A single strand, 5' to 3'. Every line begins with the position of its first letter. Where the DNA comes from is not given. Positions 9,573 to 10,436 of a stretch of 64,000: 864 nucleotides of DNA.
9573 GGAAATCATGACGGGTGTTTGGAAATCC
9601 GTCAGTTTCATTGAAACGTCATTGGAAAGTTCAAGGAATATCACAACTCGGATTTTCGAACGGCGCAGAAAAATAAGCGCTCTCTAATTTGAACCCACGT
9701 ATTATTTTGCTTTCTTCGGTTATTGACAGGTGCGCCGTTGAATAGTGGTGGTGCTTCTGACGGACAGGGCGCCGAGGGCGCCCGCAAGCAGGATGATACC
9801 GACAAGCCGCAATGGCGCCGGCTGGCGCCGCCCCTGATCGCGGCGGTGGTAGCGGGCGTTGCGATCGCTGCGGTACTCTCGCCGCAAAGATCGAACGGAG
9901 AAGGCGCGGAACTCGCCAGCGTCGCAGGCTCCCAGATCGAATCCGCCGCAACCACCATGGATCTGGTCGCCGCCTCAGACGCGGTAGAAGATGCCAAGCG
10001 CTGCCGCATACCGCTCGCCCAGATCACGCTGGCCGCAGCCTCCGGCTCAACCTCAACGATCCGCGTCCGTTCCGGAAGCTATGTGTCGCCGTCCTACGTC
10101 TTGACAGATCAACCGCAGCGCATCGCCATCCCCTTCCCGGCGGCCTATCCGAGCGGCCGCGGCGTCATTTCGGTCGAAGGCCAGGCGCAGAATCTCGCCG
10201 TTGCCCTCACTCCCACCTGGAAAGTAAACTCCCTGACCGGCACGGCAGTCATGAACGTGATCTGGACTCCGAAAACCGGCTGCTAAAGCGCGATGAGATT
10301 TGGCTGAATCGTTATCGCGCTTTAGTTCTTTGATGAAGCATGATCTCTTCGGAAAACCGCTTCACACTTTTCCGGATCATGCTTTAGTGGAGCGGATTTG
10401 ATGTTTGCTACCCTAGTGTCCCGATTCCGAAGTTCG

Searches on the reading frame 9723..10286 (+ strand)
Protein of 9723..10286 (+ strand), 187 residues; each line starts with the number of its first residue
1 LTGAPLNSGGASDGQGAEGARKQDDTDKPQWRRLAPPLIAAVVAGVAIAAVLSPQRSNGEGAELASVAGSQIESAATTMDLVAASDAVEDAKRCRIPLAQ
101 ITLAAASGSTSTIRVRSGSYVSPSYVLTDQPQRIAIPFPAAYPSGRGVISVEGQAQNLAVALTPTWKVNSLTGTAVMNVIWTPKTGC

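Call 3: search_protein_families(library=pfam, proteins=[window:9723-10286:+], max_evalue=0.01)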
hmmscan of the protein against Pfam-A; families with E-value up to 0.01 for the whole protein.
window:9723-10286:+ (187 aa): 0 families

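Call 4: search_protein_families(library=ncbifam, proteins=[window:9723-10286:+], max_evalue=0.01)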
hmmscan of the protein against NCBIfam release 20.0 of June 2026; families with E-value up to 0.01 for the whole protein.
window:9723-10286:+ (187 aa): 0 families

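Call 5: search_protein_families(library=padloc, proteins=[window:9723-10286:+], max_evalue=0.01)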
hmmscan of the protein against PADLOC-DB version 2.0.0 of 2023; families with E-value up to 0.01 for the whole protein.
window:9723-10286:+ (187 aa): 0 families

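Call 33: predict_structure(alignment_id=A1)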
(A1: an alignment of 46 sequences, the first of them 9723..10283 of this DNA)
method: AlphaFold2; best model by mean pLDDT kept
length: 187 residues; sequences in the alignment: 46
mean_pLDDT: 80.7   pTM: 0.65
mean pLDDT of the five models: 80.7, 80.3, 79.7, 79.6, 77.6
residues with pLDDT >= 90: 113; 70-90: 12; 50-70: 46; < 50: 16
segments of 3 or more residues with pLDDT < 50: 40-42, 47-53
pLDDT, mean of each block of 10 residues (from residue 1): 58 52 52 55 47 57 92 95 93 92 96 97 97 96 90 97 95 97 75
secondary structure, 60 per line:
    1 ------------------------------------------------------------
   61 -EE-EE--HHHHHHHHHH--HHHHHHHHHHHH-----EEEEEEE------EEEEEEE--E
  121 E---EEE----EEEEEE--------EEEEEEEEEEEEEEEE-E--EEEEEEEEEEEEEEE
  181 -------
elements in order: H69-78 H81-92 E98-104 E111-117 E125-127 E132-137 E146-161 E166-180

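Call 35: fold_search(model_id=the predicted structure, library=pdb)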
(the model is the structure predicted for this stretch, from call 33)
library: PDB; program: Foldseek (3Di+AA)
matches with E <= 10: 729; with E <= 0.001: 0
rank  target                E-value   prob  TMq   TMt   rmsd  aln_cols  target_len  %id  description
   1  9mvz_A                1.4e-02  0.89  0.24  0.30   5.7        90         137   14  Tripartite complex of MmpL5-S5-AcpM from Mycolicibacterium smegmatis (released 2025-07-30)
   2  3fg3_D                2.0e-02  0.94  0.24  0.08   6.4       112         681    6  Crystal structure of Delta413-417:GS I805W LOX (released 2009-08-18)
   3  3fg1_A                2.9e-02  0.89  0.24  0.08   6.3       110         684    5  Crystal structure of Delta413-417:GS LOX (released 2009-08-18)
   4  1u0r_A                2.9e-02  0.82  0.27  0.19  14.9       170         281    9  Crystal structure of Mycobacterium tuberculosis NAD kinase (released 2004-08-31)
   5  6r4n_H                3.3e-02  0.30  0.17  0.21  10.2       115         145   10  Crystal structure of S. cerevisia Niemann-Pick type C protein NPC2 with ergosterol bound (released 2019-09-25)
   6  3fg1_B                3.9e-02  0.84  0.22  0.08   6.5       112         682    7  Crystal structure of Delta413-417:GS LOX (released 2009-08-18)
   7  3fg4_C                4.1e-02  0.84  0.22  0.08   6.4       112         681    7  Crystal structure of Delta413-417:GS I805A LOX (released 2009-08-18)
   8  3fg3_C                4.3e-02  0.87  0.24  0.09   6.1       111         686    7  Crystal structure of Delta413-417:GS I805W LOX (released 2009-08-18)
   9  3fg3_B                4.8e-02  0.80  0.22  0.08   6.5       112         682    7  Crystal structure of Delta413-417:GS I805W LOX (released 2009-08-18)
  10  6r4m_A                5.1e-02  0.18  0.15  0.19  10.6       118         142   10  Crystal structure of S. cerevisia Niemann-Pick type C protein NPC2 (released 2019-09-25)
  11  3fg1_D                5.4e-02  0.77  0.22  0.08   6.6       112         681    6  Crystal structure of Delta413-417:GS LOX (released 2009-08-18)
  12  3fg4_A                5.7e-02  0.75  0.22  0.08   6.5       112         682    7  Crystal structure of Delta413-417:GS I805A LOX (released 2009-08-18)
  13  6r4n_E                5.7e-02  0.15  0.15  0.19  10.9       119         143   10  Crystal structure of S. cerevisia Niemann-Pick type C protein NPC2 with ergosterol bound (released 2019-09-25)
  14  8em5_A                6.1e-02  0.80  0.26  0.43   5.6        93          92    8  Mycobacterium thermoresistible MmpS5 (released 2023-09-27)
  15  4qwt_C                6.1e-02  0.75  0.22  0.08   6.3       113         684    6  Anaerobic crystal structure of delta413-417:GS LOX in complex with arachidonate (released 2014-09-24)
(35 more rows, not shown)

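Call 48: search_protein_representatives(alignment_id=A1)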
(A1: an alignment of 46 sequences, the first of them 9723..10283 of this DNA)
Query: 46 sequences, 185 profile positions. Proteins with E-value up to 0.001 (for the whole library): 281; up to 1e-10: 218; up to 1e-30: 138. The best 150 are listed.
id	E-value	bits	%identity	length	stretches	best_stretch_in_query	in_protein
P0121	6.1e-58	211.8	-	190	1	16-185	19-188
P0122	1.8e-56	207.0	-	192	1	8-185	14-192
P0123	1.3e-55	204.2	-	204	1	9-185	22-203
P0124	3.3e-55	202.9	-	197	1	7-185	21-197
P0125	8.8e-55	201.5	-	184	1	9-185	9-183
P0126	1.2e-54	201.0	-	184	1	12-185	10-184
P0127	1.3e-54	200.9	-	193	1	18-185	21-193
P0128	2.9e-54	199.8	-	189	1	7-185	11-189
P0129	4.0e-53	196.1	-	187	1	6-185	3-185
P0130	2.2e-52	193.7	-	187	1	7-185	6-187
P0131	3.2e-52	193.1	-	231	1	11-185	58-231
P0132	3.5e-52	193.0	-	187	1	14-185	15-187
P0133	4.8e-52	192.6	-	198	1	23-185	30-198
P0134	1.1e-51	191.4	-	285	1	7-185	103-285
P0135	1.5e-51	191.0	-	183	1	5-185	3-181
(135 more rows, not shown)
